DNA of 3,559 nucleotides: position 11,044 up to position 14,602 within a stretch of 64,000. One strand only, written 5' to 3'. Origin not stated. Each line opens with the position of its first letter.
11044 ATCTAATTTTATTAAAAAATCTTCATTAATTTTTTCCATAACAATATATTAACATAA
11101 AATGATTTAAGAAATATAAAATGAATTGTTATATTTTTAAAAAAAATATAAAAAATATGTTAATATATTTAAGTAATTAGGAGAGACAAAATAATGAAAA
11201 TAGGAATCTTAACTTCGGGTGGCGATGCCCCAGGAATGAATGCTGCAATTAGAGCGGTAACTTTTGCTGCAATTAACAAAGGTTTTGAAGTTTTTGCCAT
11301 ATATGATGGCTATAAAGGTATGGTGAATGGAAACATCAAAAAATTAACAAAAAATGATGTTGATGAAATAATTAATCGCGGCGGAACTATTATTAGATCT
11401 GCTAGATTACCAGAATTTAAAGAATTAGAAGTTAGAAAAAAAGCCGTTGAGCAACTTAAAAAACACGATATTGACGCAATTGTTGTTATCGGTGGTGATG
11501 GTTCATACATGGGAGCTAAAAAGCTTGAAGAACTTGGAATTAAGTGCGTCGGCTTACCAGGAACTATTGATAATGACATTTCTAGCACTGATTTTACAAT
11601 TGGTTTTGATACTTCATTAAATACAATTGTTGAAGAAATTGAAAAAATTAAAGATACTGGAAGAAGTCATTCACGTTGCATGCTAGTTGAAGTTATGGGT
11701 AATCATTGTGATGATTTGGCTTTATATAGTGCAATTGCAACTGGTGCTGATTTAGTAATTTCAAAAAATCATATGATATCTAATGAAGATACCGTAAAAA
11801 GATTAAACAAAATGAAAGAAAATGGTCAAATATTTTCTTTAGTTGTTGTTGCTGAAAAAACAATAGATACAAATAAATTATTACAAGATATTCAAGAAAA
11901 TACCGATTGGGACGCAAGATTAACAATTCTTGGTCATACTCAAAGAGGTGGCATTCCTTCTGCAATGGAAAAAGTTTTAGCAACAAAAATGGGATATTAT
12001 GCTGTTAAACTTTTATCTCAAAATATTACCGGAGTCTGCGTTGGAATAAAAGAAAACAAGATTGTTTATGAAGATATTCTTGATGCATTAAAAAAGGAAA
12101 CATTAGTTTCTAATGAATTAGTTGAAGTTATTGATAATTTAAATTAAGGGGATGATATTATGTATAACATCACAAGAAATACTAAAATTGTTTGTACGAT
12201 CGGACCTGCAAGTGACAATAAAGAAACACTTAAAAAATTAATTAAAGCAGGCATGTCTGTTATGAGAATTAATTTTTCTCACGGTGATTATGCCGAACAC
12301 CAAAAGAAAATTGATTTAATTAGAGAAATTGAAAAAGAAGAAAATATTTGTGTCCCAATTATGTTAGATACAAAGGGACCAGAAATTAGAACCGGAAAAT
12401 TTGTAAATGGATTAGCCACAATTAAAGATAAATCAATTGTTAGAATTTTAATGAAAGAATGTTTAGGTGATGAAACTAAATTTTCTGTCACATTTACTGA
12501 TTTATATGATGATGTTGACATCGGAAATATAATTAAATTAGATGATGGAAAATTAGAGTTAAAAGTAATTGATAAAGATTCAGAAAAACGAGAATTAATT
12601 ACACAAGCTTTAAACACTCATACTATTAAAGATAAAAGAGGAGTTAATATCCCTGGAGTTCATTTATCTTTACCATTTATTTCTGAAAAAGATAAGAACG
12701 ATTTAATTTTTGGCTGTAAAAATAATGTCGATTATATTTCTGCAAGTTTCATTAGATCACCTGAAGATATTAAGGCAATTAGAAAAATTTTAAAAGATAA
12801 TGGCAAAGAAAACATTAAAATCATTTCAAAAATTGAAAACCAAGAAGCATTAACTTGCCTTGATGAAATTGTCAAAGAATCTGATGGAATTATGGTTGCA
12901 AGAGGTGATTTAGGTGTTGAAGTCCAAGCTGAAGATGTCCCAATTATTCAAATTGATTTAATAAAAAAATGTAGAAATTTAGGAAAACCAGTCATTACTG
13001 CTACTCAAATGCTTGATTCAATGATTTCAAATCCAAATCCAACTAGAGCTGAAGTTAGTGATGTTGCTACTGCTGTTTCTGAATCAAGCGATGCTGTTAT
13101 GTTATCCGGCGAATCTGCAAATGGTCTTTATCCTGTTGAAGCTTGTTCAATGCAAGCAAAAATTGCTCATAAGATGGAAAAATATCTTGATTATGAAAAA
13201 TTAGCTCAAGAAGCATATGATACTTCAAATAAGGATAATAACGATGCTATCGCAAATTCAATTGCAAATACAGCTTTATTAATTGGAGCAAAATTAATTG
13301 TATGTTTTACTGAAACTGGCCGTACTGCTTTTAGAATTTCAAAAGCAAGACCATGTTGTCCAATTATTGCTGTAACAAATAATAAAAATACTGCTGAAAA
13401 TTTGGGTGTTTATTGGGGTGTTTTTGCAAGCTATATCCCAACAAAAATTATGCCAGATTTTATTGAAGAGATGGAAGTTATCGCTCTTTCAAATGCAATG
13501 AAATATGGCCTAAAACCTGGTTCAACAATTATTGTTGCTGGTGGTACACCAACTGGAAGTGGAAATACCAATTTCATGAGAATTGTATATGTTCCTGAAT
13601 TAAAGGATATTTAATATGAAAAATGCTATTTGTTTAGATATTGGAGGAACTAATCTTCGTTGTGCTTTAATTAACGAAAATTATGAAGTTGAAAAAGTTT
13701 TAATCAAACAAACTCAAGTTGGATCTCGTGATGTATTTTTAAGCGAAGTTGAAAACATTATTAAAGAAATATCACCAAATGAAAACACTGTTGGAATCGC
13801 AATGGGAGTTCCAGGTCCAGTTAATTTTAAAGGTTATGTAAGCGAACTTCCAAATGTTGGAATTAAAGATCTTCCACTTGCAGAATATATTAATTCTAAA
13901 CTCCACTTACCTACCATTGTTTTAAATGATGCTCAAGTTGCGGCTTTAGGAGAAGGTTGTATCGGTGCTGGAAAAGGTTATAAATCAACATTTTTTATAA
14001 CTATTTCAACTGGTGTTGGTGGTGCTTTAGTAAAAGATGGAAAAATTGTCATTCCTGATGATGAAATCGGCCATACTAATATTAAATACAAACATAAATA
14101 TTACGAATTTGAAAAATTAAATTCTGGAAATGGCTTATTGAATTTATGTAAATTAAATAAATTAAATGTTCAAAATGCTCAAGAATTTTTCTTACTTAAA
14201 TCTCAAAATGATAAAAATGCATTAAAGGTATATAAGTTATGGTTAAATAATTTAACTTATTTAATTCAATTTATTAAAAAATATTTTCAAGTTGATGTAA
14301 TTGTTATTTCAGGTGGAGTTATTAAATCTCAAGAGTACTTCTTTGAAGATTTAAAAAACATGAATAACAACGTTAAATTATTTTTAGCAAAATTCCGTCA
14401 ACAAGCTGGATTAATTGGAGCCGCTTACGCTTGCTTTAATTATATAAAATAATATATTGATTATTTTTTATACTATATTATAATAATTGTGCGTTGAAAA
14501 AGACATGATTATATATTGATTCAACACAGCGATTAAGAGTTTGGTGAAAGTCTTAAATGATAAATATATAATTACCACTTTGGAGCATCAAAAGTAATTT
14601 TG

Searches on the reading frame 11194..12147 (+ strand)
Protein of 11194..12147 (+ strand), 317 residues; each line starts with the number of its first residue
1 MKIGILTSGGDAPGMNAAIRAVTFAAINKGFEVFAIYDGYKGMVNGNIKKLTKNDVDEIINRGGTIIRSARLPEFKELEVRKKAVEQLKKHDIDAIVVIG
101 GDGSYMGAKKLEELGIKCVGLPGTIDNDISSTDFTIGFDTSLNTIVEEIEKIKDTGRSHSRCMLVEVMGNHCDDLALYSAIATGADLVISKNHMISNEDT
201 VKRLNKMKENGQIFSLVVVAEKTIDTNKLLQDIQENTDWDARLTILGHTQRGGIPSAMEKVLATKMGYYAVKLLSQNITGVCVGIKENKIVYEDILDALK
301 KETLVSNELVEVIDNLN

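Call 77: search_protein_families(library=pfam, proteins=[window:11194-12147:+], max_evalue=0.00001)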
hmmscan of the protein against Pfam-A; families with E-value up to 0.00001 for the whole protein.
window:11194-12147:+ (317 aa): 1 family
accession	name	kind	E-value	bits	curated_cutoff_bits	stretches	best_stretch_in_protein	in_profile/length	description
PF00365.25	PFK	-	8e-105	350.6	30.9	1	2-274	1-277/277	Phosphofructokinase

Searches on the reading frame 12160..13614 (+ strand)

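Call 77: search_protein_families(library=pfam, proteins=[window:12160-13614:+], max_evalue=0.00001)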
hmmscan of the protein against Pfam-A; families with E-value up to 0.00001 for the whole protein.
window:12160-13614:+ (484 aa): 2 families
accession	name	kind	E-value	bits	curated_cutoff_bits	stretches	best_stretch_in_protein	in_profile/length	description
PF00224.27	PK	-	1.3e-125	419.3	30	1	6-328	2-327/328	Pyruvate kinase, barrel domain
PF02887.21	PK_C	-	1.8e-28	99.4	28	1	362-476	1-114/114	Pyruvate kinase, alpha/beta domain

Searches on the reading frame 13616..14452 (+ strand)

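Call 77: search_protein_families(library=pfam, proteins=[window:13616-14452:+], max_evalue=0.00001)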
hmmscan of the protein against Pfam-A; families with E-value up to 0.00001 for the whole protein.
window:13616-14452:+ (278 aa): 1 family
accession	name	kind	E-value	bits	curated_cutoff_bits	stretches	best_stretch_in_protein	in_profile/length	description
PF00480.26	ROK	-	1.9e-40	139.7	22.9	1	5-271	2-289/294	ROK family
